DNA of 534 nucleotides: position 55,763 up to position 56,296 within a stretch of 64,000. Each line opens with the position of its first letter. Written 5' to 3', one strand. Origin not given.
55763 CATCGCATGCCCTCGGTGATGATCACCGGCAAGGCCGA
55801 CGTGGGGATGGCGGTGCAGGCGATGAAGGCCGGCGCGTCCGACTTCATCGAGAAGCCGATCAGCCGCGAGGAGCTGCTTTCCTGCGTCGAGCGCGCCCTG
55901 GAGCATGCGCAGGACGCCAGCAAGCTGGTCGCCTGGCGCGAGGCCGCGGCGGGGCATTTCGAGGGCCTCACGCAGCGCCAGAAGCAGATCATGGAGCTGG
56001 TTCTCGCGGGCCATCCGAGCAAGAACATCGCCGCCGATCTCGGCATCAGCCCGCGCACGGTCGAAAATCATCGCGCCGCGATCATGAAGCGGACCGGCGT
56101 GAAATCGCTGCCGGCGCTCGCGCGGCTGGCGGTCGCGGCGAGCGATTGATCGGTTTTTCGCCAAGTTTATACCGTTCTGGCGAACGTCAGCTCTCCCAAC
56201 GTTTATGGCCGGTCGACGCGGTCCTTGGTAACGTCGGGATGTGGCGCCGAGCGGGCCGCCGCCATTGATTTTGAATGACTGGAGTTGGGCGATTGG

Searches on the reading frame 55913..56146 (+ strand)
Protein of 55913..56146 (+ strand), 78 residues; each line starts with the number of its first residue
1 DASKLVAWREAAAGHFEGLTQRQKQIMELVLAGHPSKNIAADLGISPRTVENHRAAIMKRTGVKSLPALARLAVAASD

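Call 48: search_solved_structures(query=window:55913-56146:+, max_evalue=0.000001, show_alignments=5)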
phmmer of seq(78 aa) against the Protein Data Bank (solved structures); distinct sequences matched with E-value up to 0.000001: 5.
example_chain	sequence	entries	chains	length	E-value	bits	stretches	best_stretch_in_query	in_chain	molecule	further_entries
1x3u_A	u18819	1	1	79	7.4e-15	57.8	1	15-76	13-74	Transcriptional regulatory protein fixJ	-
5xso_A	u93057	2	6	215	4.8e-09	39.4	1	7-76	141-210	Response regulator FixJ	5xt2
8a5r_AAA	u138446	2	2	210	9.2e-09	38.6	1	6-76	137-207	Light-activated DNA-binding protein EL222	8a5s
3p7n_A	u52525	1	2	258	1.4e-08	37.9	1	6-76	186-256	Sensor histidine kinase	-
1yio_A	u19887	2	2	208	2.5e-07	34.1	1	16-72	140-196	response regulatory protein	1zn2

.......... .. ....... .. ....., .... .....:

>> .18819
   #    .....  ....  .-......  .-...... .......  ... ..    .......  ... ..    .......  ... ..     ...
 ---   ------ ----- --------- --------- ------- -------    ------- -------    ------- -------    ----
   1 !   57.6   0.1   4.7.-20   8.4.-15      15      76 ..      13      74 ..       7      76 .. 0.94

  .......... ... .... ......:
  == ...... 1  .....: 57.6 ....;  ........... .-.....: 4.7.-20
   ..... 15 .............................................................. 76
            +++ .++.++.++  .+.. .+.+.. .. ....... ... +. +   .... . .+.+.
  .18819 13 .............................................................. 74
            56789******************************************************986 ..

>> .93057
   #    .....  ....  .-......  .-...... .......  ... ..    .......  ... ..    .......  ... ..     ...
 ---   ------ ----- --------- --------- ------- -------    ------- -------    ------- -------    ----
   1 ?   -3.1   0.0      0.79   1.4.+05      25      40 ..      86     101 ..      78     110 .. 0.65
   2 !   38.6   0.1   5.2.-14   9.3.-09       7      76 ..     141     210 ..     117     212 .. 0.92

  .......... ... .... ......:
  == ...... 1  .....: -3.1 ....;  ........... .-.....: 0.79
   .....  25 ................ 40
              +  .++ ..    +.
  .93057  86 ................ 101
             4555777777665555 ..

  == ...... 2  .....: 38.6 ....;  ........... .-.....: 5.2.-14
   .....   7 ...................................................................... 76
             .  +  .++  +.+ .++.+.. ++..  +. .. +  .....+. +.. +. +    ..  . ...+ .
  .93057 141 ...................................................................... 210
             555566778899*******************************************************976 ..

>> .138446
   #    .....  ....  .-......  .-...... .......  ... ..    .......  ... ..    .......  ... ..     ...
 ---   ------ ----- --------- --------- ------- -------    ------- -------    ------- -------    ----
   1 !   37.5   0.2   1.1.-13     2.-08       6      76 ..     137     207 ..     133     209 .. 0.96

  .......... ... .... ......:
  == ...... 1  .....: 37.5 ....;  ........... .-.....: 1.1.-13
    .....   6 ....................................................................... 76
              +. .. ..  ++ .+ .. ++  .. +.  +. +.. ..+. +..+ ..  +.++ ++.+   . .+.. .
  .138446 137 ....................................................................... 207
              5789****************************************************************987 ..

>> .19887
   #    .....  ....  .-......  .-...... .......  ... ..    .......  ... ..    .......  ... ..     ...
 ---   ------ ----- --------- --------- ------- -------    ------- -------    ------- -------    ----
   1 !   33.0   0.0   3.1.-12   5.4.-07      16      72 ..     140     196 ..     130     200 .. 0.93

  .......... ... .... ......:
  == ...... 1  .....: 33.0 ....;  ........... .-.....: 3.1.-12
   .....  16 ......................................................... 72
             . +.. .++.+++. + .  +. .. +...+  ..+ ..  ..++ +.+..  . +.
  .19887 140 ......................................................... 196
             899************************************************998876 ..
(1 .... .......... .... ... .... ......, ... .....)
